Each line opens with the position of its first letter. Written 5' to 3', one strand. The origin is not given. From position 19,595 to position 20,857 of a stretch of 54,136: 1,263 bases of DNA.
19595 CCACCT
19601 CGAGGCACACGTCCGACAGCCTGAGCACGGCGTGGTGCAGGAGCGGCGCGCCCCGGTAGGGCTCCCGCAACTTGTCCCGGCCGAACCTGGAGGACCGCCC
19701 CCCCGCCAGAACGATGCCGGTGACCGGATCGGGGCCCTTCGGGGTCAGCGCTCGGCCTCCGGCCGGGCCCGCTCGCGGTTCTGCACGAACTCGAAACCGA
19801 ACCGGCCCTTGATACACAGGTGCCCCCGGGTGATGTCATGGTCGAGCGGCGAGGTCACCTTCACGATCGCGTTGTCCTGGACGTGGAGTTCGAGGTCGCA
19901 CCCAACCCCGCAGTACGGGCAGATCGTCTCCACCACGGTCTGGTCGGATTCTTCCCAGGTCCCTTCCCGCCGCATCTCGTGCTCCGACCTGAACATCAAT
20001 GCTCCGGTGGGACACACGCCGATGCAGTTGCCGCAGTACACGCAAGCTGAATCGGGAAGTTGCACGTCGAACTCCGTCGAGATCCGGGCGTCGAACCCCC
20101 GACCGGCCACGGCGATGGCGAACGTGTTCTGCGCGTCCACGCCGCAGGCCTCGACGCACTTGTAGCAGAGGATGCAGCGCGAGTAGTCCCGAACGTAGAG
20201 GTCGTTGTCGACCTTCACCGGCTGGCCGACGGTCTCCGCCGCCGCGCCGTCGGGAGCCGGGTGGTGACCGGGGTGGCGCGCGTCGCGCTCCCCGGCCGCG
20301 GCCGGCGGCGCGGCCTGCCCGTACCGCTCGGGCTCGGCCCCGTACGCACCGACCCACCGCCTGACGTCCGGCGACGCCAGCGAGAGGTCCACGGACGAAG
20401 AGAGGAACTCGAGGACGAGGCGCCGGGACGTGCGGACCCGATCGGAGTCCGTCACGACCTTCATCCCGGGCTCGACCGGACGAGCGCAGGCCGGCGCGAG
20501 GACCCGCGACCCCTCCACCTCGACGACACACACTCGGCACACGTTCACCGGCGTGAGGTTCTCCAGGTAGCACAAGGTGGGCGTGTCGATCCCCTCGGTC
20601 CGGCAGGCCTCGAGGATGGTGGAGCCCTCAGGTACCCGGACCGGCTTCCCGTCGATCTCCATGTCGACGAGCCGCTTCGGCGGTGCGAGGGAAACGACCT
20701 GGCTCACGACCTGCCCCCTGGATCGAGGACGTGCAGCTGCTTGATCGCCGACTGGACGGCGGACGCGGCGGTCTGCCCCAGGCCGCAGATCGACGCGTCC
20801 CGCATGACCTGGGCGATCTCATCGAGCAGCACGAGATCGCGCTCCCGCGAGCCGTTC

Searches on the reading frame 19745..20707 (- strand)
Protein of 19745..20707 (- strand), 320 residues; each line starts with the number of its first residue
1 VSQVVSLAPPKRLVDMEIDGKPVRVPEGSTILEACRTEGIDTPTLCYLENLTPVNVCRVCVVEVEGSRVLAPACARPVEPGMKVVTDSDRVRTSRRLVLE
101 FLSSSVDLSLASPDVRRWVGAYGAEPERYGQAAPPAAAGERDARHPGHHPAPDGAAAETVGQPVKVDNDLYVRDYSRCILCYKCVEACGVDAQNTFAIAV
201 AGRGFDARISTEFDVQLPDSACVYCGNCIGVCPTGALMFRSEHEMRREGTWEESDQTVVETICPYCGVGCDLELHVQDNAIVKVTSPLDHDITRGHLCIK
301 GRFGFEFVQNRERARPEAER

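Call 6: search_protein_families(library=pfam, proteins=[window:19745-20707:-], max_evalue=0.01)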
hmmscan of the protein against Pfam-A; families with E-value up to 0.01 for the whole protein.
window:19745-20707:- (320 aa): 13 families
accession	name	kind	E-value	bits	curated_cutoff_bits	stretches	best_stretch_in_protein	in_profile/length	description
PF13510.11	Fer2_4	-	2e-21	76.3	22.8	1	12-88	2-81/82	2Fe-2S iron-sulfur cluster binding domain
PF04879.21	Molybdop_Fe4S4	-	3.1e-20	72.3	22.7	1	257-310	2-55/55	Molybdopterin oxidoreductase Fe4S4 domain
PF12838.12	Fer4_7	-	1.4e-09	38.7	27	2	177-236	1-52/52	4Fe-4S dicluster domain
PF00037.32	Fer4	-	3e-09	36.8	21.1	2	220-237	6-23/24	4Fe-4S binding domain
PF22117.2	Fer4_Nqo3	-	3.7e-08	33.9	27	1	174-237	7-66/67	NADH-quinone oxidoreductase subunit 3, ferredoxin-like domain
PF13237.11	Fer4_10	-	6.6e-08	32.8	25.5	1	219-252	6-41/53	4Fe-4S dicluster domain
PF13187.11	Fer4_9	-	4.7e-06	27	27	1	177-236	1-51/52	4Fe-4S dicluster domain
PF14697.11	Fer4_21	-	0.00061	20.3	35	1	175-235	5-55/59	4Fe-4S dicluster domain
PF13183.11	Fer4_8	-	0.00094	20.1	27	1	176-235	3-67/68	4Fe-4S dicluster domain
PF12837.12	Fer4_6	-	0.0023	18.3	25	1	173-191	4-22/24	4Fe-4S binding domain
PF13484.11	Fer4_16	-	0.0031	18.7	30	0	222-251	2-30/66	4Fe-4S double cluster binding domain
PF13534.11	Fer4_17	-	0.0052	17.7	22.2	0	174-189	42-57/61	4Fe-4S dicluster domain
PF12797.12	Fer4_2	-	0.0092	16.3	24.5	1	172-188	4-20/22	4Fe-4S binding domain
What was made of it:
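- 19778..19939 (-): Cap (FS0) domain inside the Fe-S subunit, residues 257-310: C263, C266, C270, C298 and Lys300 (C-I-K-G). PF04879 profile 2-55 of 55, E=3e-20 (call 6).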

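Call 7: search_protein_families(library=ncbifam, proteins=[window:19745-20707:-], max_evalue=0.001)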
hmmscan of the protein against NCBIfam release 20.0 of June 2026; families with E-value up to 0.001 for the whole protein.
window:19745-20707:- (320 aa): 44 families (the best 25 are shown)
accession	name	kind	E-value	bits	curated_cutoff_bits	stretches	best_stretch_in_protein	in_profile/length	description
NF040763.1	FeFe_hydrog_A6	exception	1e-48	166.1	765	2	14-104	1-91/571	NADH-dependent [FeFe] hydrogenase, group A6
TIGR01973.1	NuoG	equivalog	2.4e-40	138.9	470.05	2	17-102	2-87/606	NADH-quinone oxidoreductase subunit NuoG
NF005745.0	PRK07569.1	equivalog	3.8e-38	131.2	333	2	14-103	4-93/238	bidirectional hydrogenase complex protein HoxU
NF006305.0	PRK08493.1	equivalog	7e-30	103.8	591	2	14-100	2-86/819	NADH-quinone oxidoreductase subunit G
NF040762.1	Hydr_FeFe_Clost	exception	1e-29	103.6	900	2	16-97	3-84/572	ferredoxin hydrogenase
NF005895.0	PRK07860.1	equivalog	3.3e-23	81.6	802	1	8-313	12-291/811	NADH-quinone oxidoreductase subunit G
NF009454.0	PRK12814.1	equivalog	3.2e-17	62.1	916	1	14-101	4-91/657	putative NADPH-dependent glutamate synthase small subunit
TIGR01591.1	Fdh-alpha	equivalog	2.3e-16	59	666.25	1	261-314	1-54/672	formate dehydrogenase subunit alpha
TIGR02512.1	FeFe_hydrog_A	subfamily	1.4e-14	53.8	405.95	1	172-270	3-99/375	[FeFe] hydrogenase, group A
NF041513.1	formate_DH_Act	exception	2.7e-11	42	1400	1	253-314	37-98/1067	formate dehydrogenase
NF004537.0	PRK05888.1-3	equivalog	1.5e-10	40.9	163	1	220-247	113-140/204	NADH-quinone oxidoreductase subunit NuoI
TIGR01971.1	NuoI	subfamily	5.7e-10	38.8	113.05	2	212-247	75-108/121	NADH-quinone oxidoreductase, chain I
NF042909.1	FMH_DH_FwdF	exception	4.1e-08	32.7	375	1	174-270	53-147/336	tungsten-dependent formylmethanofuran dehydrogenase subunit FwdF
NF004546.0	PRK05888.3-3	equivalog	1.2e-07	31.3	260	1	173-245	61-132/196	NADH-quinone oxidoreductase subunit NuoI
NF006221.0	PRK08348.1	subfamily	1.3e-07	31.4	124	1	161-253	30-108/136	NADH-plastoquinone oxidoreductase subunit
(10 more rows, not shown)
